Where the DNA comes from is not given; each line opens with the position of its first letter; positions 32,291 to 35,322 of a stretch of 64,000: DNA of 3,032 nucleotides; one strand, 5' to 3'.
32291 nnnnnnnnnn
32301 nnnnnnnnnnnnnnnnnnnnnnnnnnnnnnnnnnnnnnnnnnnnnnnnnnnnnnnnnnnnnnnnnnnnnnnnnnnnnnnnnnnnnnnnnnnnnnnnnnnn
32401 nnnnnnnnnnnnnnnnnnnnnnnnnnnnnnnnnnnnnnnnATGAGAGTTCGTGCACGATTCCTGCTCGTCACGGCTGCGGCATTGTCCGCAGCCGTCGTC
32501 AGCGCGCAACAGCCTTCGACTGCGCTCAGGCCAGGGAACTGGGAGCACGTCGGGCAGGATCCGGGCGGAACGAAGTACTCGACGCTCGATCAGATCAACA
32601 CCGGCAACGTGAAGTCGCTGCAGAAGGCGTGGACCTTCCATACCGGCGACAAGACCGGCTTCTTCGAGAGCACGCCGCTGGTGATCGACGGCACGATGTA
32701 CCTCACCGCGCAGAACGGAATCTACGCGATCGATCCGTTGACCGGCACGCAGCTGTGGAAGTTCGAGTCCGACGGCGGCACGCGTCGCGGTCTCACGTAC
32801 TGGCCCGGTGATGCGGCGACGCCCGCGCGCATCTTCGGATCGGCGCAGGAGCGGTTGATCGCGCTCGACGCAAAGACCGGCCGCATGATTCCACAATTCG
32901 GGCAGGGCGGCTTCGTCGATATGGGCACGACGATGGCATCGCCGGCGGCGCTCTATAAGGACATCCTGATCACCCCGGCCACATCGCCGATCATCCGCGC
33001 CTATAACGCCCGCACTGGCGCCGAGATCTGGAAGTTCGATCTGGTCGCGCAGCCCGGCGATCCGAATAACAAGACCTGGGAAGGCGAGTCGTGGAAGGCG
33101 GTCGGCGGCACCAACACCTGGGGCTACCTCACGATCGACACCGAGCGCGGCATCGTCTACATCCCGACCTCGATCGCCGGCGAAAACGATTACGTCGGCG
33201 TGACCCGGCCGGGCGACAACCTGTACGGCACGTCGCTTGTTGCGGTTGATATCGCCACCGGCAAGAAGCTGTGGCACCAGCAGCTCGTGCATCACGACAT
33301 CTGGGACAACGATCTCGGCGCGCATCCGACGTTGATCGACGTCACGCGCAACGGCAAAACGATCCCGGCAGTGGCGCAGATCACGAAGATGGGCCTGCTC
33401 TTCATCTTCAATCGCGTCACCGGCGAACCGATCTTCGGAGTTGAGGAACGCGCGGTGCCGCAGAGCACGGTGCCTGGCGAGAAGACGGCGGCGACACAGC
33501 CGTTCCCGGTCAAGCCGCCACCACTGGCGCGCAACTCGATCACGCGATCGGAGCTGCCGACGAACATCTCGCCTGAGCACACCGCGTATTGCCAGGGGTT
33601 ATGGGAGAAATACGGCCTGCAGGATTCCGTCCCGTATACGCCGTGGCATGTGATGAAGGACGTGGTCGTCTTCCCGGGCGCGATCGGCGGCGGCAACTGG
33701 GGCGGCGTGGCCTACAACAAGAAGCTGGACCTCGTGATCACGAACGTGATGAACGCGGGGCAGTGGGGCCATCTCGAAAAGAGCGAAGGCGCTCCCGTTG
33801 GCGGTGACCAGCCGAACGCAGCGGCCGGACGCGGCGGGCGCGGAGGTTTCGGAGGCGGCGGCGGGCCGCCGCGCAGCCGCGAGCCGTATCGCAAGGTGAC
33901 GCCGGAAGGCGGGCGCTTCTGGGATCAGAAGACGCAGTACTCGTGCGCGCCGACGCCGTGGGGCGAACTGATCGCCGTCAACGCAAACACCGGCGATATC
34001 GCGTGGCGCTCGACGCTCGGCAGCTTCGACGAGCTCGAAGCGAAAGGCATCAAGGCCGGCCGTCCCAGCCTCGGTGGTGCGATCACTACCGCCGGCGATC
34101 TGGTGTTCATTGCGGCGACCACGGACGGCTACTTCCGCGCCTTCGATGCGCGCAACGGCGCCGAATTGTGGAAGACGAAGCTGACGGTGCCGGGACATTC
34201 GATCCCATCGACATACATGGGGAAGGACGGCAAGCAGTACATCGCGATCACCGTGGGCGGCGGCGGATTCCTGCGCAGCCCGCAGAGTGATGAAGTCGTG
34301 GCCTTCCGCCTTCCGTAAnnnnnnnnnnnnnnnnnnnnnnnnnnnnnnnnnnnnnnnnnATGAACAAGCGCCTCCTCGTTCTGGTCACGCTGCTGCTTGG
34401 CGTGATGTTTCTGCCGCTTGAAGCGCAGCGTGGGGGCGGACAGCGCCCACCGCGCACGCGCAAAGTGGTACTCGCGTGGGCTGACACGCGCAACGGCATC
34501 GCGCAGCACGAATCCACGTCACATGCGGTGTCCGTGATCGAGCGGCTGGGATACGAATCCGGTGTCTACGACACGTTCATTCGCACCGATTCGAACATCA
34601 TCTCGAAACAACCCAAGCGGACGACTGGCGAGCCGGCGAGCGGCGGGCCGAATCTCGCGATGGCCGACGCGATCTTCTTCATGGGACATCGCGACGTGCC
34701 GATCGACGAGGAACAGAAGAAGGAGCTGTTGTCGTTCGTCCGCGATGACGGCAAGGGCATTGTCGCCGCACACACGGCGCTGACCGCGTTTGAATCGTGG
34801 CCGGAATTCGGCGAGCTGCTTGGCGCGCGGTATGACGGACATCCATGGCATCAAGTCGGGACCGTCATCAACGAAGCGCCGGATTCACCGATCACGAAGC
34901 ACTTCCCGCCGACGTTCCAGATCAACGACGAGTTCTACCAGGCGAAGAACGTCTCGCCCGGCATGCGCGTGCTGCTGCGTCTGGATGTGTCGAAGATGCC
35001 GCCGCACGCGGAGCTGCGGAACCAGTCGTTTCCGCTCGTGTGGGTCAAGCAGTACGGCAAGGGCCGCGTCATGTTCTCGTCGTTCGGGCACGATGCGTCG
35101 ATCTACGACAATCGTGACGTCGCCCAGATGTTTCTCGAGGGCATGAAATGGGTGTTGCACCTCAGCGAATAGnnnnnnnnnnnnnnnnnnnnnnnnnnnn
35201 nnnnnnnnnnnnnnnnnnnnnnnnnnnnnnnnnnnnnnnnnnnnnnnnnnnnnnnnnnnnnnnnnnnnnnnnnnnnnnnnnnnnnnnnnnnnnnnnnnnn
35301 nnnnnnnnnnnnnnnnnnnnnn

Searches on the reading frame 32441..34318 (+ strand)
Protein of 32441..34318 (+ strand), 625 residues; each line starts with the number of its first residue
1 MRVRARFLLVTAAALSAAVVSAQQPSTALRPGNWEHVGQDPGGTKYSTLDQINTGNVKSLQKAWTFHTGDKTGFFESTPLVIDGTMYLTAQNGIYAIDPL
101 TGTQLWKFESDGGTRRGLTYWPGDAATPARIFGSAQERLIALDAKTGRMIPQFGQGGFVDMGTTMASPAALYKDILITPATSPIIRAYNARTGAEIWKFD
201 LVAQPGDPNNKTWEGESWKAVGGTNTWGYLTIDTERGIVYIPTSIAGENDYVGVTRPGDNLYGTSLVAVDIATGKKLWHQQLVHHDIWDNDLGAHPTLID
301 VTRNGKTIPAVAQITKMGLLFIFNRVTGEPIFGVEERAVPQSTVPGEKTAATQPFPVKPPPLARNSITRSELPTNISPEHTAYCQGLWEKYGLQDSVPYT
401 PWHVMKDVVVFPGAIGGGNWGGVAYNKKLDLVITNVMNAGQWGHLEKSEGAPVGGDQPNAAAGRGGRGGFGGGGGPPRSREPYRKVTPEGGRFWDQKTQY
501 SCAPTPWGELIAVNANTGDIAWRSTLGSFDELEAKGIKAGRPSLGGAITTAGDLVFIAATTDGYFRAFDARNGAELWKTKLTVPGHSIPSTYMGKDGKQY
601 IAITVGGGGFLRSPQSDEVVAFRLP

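Call 89: search_protein_families(library=pfam, proteins=[window:32441-34318:+])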
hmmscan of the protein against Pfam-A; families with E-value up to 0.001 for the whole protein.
window:32441-34318:+ (625 aa): 4 families
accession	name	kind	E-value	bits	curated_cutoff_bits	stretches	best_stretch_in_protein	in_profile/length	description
PF01011.28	PQQ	-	8.3e-169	563.5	26.7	1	34-601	1-595/595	Glucose/ethanol/alcohol dehydrogenase, beta-propeller domain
PF13360.13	PQQ_2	-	1.1e-21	78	27.6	3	508-591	3-71/233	Outer membrane protein assembly factor BamB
PF13570.13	Beta-prop_ACSF4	-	3.2e-09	37.1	133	0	56-201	77-212/329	Beta-alanine-activating enzyme, beta-propeller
PF25293.1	Beta-prop_EMC1_N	-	0.00018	21.7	34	0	512-618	45-140/219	EMC1 N-terminal beta-propeller domain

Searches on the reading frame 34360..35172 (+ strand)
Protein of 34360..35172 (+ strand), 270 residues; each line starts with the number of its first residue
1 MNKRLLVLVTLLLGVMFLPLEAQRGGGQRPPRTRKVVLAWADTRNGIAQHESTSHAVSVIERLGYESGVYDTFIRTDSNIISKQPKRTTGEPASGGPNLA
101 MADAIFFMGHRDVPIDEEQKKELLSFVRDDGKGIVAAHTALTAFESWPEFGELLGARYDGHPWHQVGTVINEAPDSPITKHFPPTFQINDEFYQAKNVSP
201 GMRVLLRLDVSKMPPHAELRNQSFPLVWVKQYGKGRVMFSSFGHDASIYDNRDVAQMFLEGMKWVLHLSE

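Call 89: search_protein_families(library=pfam, proteins=[window:34360-35172:+])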
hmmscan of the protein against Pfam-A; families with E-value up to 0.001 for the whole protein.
window:34360-35172:+ (270 aa): 1 family
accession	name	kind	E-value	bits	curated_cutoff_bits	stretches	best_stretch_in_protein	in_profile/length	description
PF06283.17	ThuA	-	1.9e-35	123.5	33.4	1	37-265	2-209/209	Trehalose utilisation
